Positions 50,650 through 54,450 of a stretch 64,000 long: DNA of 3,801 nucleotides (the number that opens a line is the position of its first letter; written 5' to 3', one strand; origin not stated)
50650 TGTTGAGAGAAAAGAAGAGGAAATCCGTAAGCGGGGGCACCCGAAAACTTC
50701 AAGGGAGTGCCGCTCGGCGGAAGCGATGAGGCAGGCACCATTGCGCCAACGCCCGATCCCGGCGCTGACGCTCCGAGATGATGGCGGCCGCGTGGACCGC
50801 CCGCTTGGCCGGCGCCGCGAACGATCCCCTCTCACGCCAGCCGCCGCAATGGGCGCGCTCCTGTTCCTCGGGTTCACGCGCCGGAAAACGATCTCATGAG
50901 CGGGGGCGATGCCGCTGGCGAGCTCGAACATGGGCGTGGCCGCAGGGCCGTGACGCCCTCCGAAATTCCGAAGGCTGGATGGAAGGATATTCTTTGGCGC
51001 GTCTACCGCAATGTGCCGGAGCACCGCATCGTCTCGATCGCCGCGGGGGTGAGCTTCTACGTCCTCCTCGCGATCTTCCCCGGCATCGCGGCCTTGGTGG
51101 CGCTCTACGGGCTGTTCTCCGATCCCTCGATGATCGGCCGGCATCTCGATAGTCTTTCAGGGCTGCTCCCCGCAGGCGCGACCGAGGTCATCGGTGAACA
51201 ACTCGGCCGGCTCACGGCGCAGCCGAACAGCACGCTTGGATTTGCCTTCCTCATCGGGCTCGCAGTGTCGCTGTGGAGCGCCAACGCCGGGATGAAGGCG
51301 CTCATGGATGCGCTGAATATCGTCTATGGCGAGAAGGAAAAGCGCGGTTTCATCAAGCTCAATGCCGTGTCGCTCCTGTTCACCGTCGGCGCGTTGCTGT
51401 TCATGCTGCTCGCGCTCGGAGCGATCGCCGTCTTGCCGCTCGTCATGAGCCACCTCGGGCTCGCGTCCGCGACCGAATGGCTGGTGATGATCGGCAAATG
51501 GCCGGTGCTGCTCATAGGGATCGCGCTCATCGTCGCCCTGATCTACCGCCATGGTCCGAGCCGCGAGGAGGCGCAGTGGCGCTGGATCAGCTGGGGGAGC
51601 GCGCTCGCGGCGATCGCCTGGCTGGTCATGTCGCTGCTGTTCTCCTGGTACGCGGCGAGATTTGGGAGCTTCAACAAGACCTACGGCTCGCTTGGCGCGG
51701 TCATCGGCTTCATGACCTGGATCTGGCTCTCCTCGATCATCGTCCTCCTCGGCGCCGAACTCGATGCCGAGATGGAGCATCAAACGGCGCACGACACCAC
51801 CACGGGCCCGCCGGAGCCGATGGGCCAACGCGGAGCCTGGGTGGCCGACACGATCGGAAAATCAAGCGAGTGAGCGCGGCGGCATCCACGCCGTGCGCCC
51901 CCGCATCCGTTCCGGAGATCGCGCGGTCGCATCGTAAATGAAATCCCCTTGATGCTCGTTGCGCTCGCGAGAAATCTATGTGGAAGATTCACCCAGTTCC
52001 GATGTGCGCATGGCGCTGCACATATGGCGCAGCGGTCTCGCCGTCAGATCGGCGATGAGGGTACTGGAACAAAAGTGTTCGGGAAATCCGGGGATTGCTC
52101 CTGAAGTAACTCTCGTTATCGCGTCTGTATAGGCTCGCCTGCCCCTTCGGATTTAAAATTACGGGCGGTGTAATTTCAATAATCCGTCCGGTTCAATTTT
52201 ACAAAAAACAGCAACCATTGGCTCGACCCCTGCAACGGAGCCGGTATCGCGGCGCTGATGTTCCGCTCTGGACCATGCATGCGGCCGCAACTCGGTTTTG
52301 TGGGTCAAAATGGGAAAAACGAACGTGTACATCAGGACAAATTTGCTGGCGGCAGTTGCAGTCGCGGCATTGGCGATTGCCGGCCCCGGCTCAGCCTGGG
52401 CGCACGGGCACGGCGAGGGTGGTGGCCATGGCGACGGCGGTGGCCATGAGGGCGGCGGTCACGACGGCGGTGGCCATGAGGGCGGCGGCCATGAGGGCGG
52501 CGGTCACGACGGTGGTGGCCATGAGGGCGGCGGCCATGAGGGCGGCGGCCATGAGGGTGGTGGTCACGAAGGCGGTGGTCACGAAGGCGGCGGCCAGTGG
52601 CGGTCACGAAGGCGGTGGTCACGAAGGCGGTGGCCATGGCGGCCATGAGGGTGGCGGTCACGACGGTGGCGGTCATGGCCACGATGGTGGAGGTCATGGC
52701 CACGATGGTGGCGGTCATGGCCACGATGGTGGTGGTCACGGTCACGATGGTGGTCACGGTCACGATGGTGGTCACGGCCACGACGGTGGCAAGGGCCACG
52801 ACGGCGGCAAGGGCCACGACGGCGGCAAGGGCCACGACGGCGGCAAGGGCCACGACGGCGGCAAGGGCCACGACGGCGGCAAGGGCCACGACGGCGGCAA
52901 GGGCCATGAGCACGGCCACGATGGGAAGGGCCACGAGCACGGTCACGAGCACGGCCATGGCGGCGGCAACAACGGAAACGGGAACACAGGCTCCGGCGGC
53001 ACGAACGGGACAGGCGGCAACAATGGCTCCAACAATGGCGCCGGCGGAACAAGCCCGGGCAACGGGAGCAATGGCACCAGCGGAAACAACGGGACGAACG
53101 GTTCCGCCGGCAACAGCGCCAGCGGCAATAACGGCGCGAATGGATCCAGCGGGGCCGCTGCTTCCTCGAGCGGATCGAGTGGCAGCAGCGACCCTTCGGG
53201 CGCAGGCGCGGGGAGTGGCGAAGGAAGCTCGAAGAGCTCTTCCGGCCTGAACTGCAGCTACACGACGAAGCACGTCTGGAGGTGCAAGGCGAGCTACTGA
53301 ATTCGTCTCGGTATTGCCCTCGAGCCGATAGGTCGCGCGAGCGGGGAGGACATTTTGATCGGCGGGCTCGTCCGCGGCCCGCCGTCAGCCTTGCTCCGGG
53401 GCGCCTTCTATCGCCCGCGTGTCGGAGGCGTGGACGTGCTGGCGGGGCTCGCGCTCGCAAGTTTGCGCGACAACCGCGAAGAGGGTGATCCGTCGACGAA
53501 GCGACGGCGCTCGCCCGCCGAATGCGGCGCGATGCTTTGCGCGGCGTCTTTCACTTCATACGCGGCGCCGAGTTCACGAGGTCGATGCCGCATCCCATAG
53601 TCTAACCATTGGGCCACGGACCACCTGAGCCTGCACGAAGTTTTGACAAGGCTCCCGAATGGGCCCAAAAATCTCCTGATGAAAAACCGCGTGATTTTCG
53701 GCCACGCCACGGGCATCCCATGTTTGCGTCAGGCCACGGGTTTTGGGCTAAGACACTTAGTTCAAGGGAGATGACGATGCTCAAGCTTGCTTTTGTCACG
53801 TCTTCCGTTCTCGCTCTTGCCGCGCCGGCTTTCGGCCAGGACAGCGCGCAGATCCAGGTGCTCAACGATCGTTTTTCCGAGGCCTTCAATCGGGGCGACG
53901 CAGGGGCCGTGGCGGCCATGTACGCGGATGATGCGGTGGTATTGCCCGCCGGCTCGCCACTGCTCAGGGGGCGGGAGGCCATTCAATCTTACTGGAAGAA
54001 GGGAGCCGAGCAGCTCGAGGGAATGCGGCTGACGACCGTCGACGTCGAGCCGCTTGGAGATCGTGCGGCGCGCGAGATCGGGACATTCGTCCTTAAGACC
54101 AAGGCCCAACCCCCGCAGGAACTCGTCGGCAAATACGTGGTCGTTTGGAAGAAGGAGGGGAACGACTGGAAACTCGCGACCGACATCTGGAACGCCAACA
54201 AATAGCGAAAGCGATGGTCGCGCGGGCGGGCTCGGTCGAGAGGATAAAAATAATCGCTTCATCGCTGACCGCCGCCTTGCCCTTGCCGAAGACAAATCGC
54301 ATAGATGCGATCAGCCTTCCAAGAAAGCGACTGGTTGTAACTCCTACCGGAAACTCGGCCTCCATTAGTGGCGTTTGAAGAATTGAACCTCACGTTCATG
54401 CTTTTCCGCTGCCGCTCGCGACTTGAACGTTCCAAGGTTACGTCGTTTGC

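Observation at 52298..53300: Secreted histidine/glycine-rich repeat protein, a candidate periplasmic metal-binding or storage protein, interrupted by a repeat-slippage deletion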

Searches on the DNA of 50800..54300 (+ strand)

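Call 11: search_dna_similar(query=window:50800-54300:+, collection=plasmids, mode=near)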
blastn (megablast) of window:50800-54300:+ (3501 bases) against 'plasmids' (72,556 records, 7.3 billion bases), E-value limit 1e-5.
No match.
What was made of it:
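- Tried and rejected: Megablast against plasmids gave no match (call 11).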

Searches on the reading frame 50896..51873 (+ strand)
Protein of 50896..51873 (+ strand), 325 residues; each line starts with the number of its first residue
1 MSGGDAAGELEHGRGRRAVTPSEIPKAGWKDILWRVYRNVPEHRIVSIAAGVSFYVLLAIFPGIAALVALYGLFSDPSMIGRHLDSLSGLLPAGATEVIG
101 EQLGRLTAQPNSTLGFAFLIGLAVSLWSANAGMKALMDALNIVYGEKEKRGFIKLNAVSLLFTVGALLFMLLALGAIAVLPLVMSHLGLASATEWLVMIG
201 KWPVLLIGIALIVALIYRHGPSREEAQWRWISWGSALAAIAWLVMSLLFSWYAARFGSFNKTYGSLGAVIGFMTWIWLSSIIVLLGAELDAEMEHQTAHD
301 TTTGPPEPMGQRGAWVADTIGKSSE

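Call 8: search_protein_families(library=pfam, proteins=[window:50896-51873:+], max_evalue=0.001)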
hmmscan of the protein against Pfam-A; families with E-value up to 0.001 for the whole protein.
window:50896-51873:+ (325 aa): 1 family
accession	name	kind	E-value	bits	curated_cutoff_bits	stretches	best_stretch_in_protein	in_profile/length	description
PF03631.20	Virul_fac_BrkB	-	1.1e-66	225.5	33.7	1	42-296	2-258/259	Virulence factor BrkB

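Call 10: find_related_loci(query=window:50896-51873:+, collection=genome_contigs, flank=6000)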
Query window:50896-51873:+ (325 aa) in genome_contigs; peptide patterns used: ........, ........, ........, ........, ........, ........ (x = any residue, [..] = any of these).
600 stretches matched a pattern (row limit reached: there are more); 576 encode a relative of the query (tblastn E <= 1e-3); the best 80 are kept; 80 distinct loci.
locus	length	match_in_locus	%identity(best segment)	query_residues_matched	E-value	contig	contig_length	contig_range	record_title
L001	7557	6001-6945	84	11-325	3e-180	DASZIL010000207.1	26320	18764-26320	MAG TPA_asm: Beijerinckiaceae bacterium isolate SMAG_U6601 k141_6510171, whole genome shotgun sequence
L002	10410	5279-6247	82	5-325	2e-178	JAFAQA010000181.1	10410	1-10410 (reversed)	MAG: Hyphomicrobiales bacterium isolate CP_BM_ER_52 BM_ER_k147_9521499, whole genome shotgun sequence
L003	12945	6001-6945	82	11-325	3e-177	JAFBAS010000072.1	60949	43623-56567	MAG: Hyphomicrobiales bacterium isolate CP_BM_RX_R9_37 BM_RX_R9_k147_3495302, whole genome shotgun sequence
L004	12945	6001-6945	82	11-325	1e-175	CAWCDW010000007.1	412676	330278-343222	MAG: uncultured Alphaproteobacteria bacterium isolate MFD09368.bin.1.55 genome assembly, contig: contig_40754, whole gen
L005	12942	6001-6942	64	11-324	2e-143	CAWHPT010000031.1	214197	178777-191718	MAG: uncultured Alphaproteobacteria bacterium isolate MFD08497.bin.4.268 genome assembly, contig: contig_16160, whole ge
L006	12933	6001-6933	66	11-321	9e-142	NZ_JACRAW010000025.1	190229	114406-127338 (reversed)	MAG: Bradyrhizobium sp. isolate NC_groundwater_1604_Pr3_B-0.1um_63_21 SR-2_scaffold_141_461739, whole genome shotgun seq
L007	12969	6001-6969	64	4-324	7e-141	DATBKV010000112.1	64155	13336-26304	MAG TPA_asm: Xanthobacteraceae bacterium isolate SMAG_U3955 k141_1023578, whole genome shotgun sequence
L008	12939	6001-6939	66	9-321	4e-139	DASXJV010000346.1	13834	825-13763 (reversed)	MAG TPA_asm: Bradyrhizobium sp. isolate SMAG_U5258 k141_280774, whole genome shotgun sequence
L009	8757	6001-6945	63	11-325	1e-138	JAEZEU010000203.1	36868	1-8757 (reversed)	MAG: Proteobacteria bacterium isolate OH_CBrB_360 k127_1592969, whole genome shotgun sequence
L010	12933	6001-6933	63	11-321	7e-137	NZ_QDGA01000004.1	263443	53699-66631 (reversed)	Microvirga calopogonii strain CCBAU 65841 65841_scaffold4, whole genome shotgun sequence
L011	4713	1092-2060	62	2-324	1e-138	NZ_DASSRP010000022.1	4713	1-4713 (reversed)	MAG: Bradyrhizobium sp. isolate SMAG_U492 k141_1257321, whole genome shotgun sequence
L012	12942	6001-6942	63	11-324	2e-136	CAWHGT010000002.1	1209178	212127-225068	MAG: uncultured Alphaproteobacteria bacterium isolate MFD00392.bin.2.340 genome assembly, contig: contig_15654, whole ge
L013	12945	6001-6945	63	9-323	6e-136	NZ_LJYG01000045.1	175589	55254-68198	Bradyrhizobium manausense strain BR 3351 contig2012, whole genome shotgun sequence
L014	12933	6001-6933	64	11-321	3e-135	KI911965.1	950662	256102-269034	Microvirga lupini strain Lut6 genomic scaffold MicLut6DRAFT_MLH.129, whole genome shotgun sequence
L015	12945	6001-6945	65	11-325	4e-135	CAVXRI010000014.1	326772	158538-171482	MAG: uncultured Alphaproteobacteria bacterium isolate MFD01213.bin.2.81 genome assembly, contig: contig_48148, whole gen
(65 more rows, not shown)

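Call 36: search_protein_families(library=pfam, proteins=[L004:9168-10916:+, L003:8773-10572:+, L002:8152-9903:+, L004:10841-11671:-, L004:11135-11629:+, L004:12247-12762:-, L003:12086-12886:-], max_evalue=0.001)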
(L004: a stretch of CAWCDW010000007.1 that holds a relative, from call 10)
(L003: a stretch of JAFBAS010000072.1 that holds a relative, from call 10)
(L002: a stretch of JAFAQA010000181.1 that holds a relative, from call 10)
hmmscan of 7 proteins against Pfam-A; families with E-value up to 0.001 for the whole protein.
L004:9168-10916:+ (582 aa): 3 families
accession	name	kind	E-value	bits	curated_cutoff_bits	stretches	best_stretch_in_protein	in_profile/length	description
PF13517.12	FG-GAP_3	-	1.8e-30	105.8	26.9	5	311-376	1-61/61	FG-GAP-like repeat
PF01839.29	FG-GAP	-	2.7e-23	81.8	22.1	4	412-430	2-20/37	FG-GAP repeat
PF12256.14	TcdB_toxin_midN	-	1.5e-08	34.6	24.8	0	364-385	33-54/181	Insecticide toxin TcdB middle/N-terminal region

L003:8773-10572:+ (599 aa): 4 families
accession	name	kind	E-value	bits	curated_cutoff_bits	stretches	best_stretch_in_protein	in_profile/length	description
PF13517.12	FG-GAP_3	-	6.8e-29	100.7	26.9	5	437-502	1-61/61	FG-GAP-like repeat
PF01839.29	FG-GAP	-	1.2e-25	89.3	22.1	4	484-507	2-25/37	FG-GAP repeat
PF07483.16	W_rich_C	-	3.2e-07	30.8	26.2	0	416-473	22-82/105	Tryptophan-rich Synechocystis species C-terminal domain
PF12256.14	TcdB_toxin_midN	-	7.7e-07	29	24.8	0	471-508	17-51/181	Insecticide toxin TcdB middle/N-terminal region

L002:8152-9903:+ (583 aa): 3 families
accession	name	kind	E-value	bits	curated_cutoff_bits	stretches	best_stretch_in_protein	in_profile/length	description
PF13517.12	FG-GAP_3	-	8.5e-34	116.4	26.9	5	421-486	1-61/61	FG-GAP-like repeat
PF01839.29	FG-GAP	-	6.3e-31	106.2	22.1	4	468-497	2-27/37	FG-GAP repeat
PF12256.14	TcdB_toxin_midN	-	1.7e-09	37.7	24.8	0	308-330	27-51/181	Insecticide toxin TcdB middle/N-terminal region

L004:10841-11671:- (276 aa): 0 families

L004:11135-11629:+ (164 aa): 1 family
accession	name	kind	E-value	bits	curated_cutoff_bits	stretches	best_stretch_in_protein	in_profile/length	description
PF03928.20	HbpS-like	-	2.6e-25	89.4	25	1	33-157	3-128/128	Haem degrading protein HbpS-like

L004:12247-12762:- (171 aa): 0 families

L003:12086-12886:- (266 aa): 1 family
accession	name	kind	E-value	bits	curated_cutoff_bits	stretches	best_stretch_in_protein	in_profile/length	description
PF10908.13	Tlde1_dom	-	8.4e-22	78.3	30.1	1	136-237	2-117/120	Tlde1 domain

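Call 38: list_cluster_members(proteins=[window:50896-51873:+, window:52310-52645:+, window:52325-52645:+, window:52298-52645:+, window:53609-54205:+, window:44079-45362:+, window:55124-56113:+])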
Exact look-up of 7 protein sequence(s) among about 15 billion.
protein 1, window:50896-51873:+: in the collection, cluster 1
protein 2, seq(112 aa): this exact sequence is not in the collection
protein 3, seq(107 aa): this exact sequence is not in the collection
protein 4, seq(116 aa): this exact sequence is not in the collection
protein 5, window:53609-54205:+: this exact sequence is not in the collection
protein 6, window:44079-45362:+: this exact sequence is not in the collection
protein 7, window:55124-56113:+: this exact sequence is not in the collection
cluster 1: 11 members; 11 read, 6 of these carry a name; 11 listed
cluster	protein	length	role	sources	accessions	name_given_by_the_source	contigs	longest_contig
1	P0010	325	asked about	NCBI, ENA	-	-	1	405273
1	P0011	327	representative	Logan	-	-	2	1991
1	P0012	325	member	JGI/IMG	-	membrane protein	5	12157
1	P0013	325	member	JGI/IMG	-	membrane protein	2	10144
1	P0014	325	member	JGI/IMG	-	membrane protein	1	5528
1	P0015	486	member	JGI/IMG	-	membrane protein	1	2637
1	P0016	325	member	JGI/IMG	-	membrane protein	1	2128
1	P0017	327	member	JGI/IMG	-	membrane protein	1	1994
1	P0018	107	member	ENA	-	-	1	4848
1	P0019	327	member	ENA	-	-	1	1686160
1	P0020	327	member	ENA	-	-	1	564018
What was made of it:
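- Tried and rejected: The cluster table says only 'NCBI, ENA, contig of 405,273 bp' (call 38).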

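Call 39: find_encoding_contigs(protein=window:50896-51873:+, flank=4000, max_places=6)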
Protein window:50896-51873:+ (325 aa): no gene with exactly this product is on record in the collection.
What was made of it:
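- Tried and rejected: An exact look-up of the window's own contig through its BrkB protein did not return a record (call 39).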

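Call 40: find_encoding_contigs(protein=P0012, flank=4000, max_places=6)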
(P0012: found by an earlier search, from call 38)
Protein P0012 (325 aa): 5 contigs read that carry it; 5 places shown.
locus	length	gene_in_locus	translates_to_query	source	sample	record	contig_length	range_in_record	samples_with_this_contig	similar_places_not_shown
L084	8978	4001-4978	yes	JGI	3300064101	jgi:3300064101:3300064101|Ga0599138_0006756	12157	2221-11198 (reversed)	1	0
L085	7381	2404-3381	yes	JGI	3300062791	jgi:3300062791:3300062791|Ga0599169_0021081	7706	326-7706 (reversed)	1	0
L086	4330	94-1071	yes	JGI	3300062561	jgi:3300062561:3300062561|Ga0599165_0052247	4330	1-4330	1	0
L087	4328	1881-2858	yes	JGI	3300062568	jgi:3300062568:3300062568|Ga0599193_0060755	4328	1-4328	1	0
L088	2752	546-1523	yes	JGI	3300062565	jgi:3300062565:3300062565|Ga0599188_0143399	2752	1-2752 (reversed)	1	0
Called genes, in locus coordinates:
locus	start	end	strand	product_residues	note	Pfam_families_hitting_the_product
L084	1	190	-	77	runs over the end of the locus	-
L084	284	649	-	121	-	-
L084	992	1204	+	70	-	-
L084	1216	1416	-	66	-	-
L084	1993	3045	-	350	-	-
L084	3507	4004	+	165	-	-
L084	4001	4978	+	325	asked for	PF03631:Virul_fac_BrkB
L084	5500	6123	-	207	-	-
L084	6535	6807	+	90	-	-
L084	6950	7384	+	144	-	PF13577:SnoaL_4, PF12680:SnoaL_2, PF13474:SnoaL_3, PF14534:DUF4440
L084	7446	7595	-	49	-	-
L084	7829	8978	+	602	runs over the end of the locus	PF00211:Guanylate_cyc (weak), PF13428:TPR_14 (faint)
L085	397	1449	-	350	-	-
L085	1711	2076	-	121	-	-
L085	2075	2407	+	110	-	-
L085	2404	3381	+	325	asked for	PF03631:Virul_fac_BrkB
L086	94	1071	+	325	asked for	PF03631:Virul_fac_BrkB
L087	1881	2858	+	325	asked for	PF03631:Virul_fac_BrkB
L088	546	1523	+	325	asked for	PF03631:Virul_fac_BrkB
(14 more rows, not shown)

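Call 44: find_encoding_contigs(protein=P0020, flank=4000, max_places=4)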
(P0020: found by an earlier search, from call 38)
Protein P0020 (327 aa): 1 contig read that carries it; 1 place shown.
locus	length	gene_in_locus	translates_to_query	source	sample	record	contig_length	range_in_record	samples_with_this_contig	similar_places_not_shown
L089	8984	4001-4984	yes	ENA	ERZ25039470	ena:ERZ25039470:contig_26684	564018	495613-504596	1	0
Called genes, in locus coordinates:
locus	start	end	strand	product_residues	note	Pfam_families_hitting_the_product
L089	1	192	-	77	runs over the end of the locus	-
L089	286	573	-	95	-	-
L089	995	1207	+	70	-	-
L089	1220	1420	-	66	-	-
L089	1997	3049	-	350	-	-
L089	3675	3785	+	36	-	-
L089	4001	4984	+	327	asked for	PF03631:Virul_fac_BrkB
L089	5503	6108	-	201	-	-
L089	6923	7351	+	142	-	PF13577:SnoaL_4, PF13474:SnoaL_3, PF14534:DUF4440, PF12680:SnoaL_2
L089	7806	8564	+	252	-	PF00211:Guanylate_cyc (weak)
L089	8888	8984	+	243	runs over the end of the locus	PF13424:TPR_12 (faint), PF13428:TPR_14 (faint), PF13432:TPR_16 (faint), PF00515:TPR_1 (faint), PF07719:TPR_2 (faint), PF14559:TPR_19 (faint), PF23914:TPR_CcmH_CycH (faint), PF13431:TPR_17 (faint)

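Call 45: find_encoding_contigs(protein=P0019, flank=4000, max_places=4)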
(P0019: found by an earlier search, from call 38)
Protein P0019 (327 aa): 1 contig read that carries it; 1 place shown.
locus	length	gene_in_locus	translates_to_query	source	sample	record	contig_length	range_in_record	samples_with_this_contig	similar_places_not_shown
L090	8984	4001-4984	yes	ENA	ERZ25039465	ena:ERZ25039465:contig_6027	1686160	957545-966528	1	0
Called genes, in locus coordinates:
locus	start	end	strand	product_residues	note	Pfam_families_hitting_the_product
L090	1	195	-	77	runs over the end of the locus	-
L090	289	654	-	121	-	-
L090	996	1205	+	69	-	-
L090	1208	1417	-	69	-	-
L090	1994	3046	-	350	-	-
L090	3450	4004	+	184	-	-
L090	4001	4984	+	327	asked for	PF03631:Virul_fac_BrkB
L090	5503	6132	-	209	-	-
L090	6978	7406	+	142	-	PF13577:SnoaL_4, PF13474:SnoaL_3, PF14534:DUF4440, PF12680:SnoaL_2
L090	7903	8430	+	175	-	PF04392:ABC_sub_bind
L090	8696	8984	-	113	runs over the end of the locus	-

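Call 46: find_encoding_contigs(protein=P0013, flank=4000, max_places=4)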
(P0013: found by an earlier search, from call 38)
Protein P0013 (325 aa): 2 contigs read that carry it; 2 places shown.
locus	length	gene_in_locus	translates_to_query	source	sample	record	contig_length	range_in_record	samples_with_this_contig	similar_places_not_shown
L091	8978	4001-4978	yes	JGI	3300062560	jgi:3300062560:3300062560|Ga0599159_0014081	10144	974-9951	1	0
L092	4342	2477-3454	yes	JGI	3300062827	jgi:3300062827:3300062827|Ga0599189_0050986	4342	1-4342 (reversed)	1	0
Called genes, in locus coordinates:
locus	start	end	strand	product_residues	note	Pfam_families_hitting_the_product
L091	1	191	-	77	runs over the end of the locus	-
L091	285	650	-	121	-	-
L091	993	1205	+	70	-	-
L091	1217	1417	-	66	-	-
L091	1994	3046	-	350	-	-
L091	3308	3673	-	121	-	-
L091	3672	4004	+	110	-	-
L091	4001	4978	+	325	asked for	PF03631:Virul_fac_BrkB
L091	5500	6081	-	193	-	-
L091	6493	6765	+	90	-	-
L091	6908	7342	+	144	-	PF13577:SnoaL_4, PF12680:SnoaL_2, PF13474:SnoaL_3, PF14534:DUF4440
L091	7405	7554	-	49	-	-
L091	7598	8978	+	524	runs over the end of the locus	?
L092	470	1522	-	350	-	-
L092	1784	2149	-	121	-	-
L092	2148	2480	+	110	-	-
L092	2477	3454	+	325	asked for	PF03631:Virul_fac_BrkB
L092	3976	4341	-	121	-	?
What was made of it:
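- The gene callers chose the minus-strand ORF of about 200 aa in all nine contigs L084-L092 (calls 40, 44-46).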

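Call 55: search_protein_families(library=pfam, proteins=[L084:5419-6480:+, L004:7369-8691:+, L003:7433-8482:+, L002:6693-7799:+], max_evalue=1)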
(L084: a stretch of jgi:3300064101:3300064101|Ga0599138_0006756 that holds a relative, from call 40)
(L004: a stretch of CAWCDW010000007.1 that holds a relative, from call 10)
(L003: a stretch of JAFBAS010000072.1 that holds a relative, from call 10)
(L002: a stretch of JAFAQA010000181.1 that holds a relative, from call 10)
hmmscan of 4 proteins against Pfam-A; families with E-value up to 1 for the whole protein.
L084:5419-6480:+ (353 aa): 0 families

L004:7369-8691:+ (440 aa): 0 families

L003:7433-8482:+ (349 aa): 0 families

L002:6693-7799:+ (368 aa): 0 families

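Call 56: search_protein_families(library=ncbifam, proteins=[L084:5419-6480:+, L004:7369-8691:+, L003:7433-8482:+, L002:6693-7799:+], max_evalue=1)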
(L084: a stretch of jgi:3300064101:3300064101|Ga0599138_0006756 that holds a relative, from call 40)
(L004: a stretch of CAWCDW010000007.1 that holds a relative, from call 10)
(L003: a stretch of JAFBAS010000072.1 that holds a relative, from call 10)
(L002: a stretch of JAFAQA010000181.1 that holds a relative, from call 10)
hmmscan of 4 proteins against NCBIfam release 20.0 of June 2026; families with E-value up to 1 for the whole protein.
L084:5419-6480:+ (353 aa): 0 families

L004:7369-8691:+ (440 aa): 0 families

L003:7433-8482:+ (349 aa): 0 families

L002:6693-7799:+ (368 aa): 0 families

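Call 57: search_solved_structures(query=L084:5419-6480:+, max_evalue=1)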
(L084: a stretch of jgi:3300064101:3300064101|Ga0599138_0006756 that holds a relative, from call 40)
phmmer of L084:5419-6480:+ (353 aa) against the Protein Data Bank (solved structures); distinct sequences matched with E-value up to 1: 1.
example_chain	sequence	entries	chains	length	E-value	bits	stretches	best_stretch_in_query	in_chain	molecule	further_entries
9wxp_BC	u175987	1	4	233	0.13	14.3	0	157-306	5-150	Collagen type XI alpha 1 chain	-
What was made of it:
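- On SilE / PcoE periplasmic metal sponge: No Pfam, NCBIfam or PDB match (calls 55-57).
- Closest known: SilE / PcoE. Different: There is no sequence homology (calls 55-57).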

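Call 92: find_homologous_proteins(query=L084:5500-6123:-, max_evalue=0.001)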
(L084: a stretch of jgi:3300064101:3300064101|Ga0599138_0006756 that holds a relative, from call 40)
Query L084:5500-6123:-: 8000 candidates shared short words with the query, none scored E <= 0.001.
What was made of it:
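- The antisense ORF found no scoring relatives (call 92).
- Tried and rejected: A search with the antisense ORF, intended to trace mis-annotated copies, returned nothing (call 92).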

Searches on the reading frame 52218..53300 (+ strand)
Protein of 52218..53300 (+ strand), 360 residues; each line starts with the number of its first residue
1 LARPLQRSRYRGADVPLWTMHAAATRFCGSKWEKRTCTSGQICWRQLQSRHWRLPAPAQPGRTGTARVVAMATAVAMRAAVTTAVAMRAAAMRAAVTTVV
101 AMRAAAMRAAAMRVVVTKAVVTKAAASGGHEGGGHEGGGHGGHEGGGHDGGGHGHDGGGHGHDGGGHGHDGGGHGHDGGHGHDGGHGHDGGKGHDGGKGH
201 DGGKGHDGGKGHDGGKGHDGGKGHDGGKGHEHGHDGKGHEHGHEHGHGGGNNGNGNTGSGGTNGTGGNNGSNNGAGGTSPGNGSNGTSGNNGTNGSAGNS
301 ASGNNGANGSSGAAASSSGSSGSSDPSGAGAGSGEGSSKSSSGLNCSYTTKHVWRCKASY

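Call 55: search_protein_families(library=pfam, proteins=[window:52218-53300:+], max_evalue=1)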
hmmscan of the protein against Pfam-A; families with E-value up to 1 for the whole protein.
window:52218-53300:+ (360 aa): 1 family
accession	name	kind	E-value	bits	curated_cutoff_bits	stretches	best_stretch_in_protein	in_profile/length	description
PF07172.16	GRP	-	0.0018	19.3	30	1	99-173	18-90/90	Glycine rich protein family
